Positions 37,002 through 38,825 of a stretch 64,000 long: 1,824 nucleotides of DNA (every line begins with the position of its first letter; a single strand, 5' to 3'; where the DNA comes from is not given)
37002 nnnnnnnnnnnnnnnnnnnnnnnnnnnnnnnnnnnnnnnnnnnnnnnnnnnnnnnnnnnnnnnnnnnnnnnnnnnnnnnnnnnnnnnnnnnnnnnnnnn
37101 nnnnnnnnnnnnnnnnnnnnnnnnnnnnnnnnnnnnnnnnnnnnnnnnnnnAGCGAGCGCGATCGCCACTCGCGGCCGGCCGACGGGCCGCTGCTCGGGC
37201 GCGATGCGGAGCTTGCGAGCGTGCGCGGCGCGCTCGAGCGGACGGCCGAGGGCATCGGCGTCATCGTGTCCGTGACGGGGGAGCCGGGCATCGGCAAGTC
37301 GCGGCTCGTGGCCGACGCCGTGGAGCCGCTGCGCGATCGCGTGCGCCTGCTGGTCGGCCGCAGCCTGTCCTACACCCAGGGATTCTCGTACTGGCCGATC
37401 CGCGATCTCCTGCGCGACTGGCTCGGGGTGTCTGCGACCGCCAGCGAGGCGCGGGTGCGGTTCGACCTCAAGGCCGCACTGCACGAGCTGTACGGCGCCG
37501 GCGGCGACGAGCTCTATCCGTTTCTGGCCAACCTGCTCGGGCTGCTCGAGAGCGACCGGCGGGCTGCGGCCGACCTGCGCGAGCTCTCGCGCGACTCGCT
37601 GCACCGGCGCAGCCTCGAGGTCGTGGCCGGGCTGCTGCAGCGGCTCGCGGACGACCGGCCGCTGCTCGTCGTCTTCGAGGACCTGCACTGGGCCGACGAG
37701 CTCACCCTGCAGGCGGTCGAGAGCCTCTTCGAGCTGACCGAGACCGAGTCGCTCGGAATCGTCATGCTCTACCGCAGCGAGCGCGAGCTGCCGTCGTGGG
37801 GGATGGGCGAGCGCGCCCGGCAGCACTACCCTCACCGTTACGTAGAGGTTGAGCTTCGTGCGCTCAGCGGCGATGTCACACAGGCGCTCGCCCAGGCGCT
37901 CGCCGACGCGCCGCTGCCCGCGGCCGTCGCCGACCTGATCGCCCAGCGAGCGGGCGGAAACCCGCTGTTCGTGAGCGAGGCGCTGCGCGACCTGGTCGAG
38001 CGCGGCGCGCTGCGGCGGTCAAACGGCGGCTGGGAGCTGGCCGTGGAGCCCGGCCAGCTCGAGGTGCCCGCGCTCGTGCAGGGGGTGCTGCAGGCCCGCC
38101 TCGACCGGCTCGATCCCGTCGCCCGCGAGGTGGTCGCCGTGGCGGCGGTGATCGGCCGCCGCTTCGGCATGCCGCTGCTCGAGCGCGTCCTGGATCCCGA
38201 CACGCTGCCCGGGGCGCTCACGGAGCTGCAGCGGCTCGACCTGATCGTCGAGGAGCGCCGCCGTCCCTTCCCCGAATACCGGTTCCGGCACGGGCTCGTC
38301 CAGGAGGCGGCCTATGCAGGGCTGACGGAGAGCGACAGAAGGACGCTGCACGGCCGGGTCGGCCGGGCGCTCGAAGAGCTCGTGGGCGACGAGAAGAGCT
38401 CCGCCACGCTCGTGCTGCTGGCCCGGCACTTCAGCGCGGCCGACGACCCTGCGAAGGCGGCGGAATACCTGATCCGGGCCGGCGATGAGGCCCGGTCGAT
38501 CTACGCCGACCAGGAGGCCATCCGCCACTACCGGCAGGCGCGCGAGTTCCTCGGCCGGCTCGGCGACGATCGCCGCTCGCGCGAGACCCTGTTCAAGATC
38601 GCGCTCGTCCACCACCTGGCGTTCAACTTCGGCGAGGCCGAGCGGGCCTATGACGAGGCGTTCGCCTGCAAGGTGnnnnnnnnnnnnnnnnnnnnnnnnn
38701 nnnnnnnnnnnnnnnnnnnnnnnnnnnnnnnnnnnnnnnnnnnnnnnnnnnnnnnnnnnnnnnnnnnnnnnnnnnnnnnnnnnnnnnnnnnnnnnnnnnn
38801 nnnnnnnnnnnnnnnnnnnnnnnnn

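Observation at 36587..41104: Cytoplasmic cyclase-STAND-TPR-SBP5 fusion protein translationally coupled to an EamA transporter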

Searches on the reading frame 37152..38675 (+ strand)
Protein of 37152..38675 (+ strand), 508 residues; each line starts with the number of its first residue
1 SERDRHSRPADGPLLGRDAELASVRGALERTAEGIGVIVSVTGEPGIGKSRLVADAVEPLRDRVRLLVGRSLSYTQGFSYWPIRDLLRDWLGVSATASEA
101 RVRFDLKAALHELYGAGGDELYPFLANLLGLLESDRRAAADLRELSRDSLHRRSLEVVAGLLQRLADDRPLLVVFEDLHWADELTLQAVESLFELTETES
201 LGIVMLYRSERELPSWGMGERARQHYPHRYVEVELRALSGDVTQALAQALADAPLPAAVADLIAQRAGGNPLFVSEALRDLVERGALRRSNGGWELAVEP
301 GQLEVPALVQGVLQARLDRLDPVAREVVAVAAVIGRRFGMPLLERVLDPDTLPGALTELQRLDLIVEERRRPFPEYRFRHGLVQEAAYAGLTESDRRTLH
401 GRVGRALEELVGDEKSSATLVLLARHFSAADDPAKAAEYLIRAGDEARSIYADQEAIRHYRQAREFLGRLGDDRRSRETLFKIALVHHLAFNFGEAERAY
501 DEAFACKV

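Call 50: predict_structure(alignment_id=A3)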
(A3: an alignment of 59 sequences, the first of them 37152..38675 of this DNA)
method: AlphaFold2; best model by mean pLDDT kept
length: 508 residues; sequences in the alignment: 59
mean_pLDDT: 89.3   pTM: 0.67
mean pLDDT of the five models: 89.3, 88.6, 86.3, 84.8, 84.4
residues with pLDDT >= 90: 332; 70-90: 144; 50-70: 22; < 50: 10
segments of 3 or more residues with pLDDT < 50: 1-9
pLDDT, mean of each block of 10 residues (from residue 1): 38 88 98 98 92 95 95 70 93 88 95 94 95 86 90 95 96 95 92 97 95 92 98 94 92 88 82 86 85 83 64 78 94 92 95 91 85 86 84 94 96 85 95 97 92 88 94 93 94 95 77
secondary structure, 60 per line:
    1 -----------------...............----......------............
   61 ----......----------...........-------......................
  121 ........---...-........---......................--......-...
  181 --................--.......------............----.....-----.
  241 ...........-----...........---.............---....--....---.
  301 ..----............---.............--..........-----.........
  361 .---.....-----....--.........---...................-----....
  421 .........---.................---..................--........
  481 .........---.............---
elements in order: H18-32 E37-42 H49-60 E65-70 H81-91 H99-128 H136-143 H147-168 E171-176 H183-198 E201-207 H214-225 E230-234 H240-251 H257-267 H271-283 E287-290 E293-296 H307-318 H322-334 E337-339 H340-346 H352-361 E365-369 E375-378 H381-389 H393-411 H417-429 H433-449 H453-470 H473-489 H493-505

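Call 53: fold_search(model_id=the predicted structure, library=pdb)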
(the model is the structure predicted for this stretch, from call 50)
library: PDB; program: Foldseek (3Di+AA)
matches with E <= 10: 1508; with E <= 0.001: 99
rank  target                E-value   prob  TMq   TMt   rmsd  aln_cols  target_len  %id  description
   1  6mfv_A                6.0e-09  1.00  0.30  0.25  27.0       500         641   14  Crystal structure of the Signal Transduction ATPase with Numerous Domains (STAND) protein with a tetratricopeptide rep (released 2019-02-20)
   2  4m9s_B                7.5e-09  1.00  0.43  0.43   8.6       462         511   15  crystal structure of CED-4 bound CED-3 fragment (released 2013-10-23)
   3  5juy_A                1.3e-08  1.00  0.44  0.23   9.1       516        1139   12  Active human apoptosome with procaspase-9 (released 2016-10-19)
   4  3sfz                  2.3e-08  1.00  0.29  0.15  24.0       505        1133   13  Crystal structure of full-length murine Apaf-1 (released 2011-08-24)
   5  4m9s_A                2.9e-08  1.00  0.41  0.41   9.1       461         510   15  crystal structure of CED-4 bound CED-3 fragment (released 2013-10-23)
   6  3shf                  3.5e-08  1.00  0.29  0.15  21.7       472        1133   14  Crystal structure of the R265S mutant of full-length murine Apaf-1 (released 2011-08-24)
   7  5juy_B                3.9e-08  1.00  0.44  0.22   9.1       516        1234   12  Active human apoptosome with procaspase-9 (released 2016-10-19)
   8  8dgc_A                3.9e-08  1.00  0.32  0.12  11.9       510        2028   12  Avs3 bound to phage PhiV-1 terminase (released 2022-08-03)
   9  8jol_B                4.4e-08  1.00  0.41  0.42   8.4       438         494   15  cryo-EM structure of the CED-4/CED-3 holoenzyme (released 2023-06-28)
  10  3j2t_A                8.8e-08  1.00  0.39  0.21   9.5       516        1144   12  An improved model of the human apoptosome (released 2013-04-10)
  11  3lqq_B                1.2e-07  1.00  0.42  0.42   8.7       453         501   15  Structure of the CED-4 Apoptosome (released 2010-04-28)
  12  8bob_C                1.7e-07  1.00  0.32  0.38  24.4       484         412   14  Structural basis for negative regulation of the maltose system (released 2023-10-18)
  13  8dgc_B                2.6e-07  1.00  0.35  0.13  11.0       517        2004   12  Avs3 bound to phage PhiV-1 terminase (released 2022-08-03)
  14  2a5y_C                4.1e-07  1.00  0.38  0.49   8.7       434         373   15  Structure of a CED-4/CED-9 complex (released 2005-10-11)
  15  7jgr_A                1.9e-06  1.00  0.34  0.41  12.2       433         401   12  Structure of Drosophila ORC bound to DNA (84 bp) and Cdc6 (released 2020-09-09)
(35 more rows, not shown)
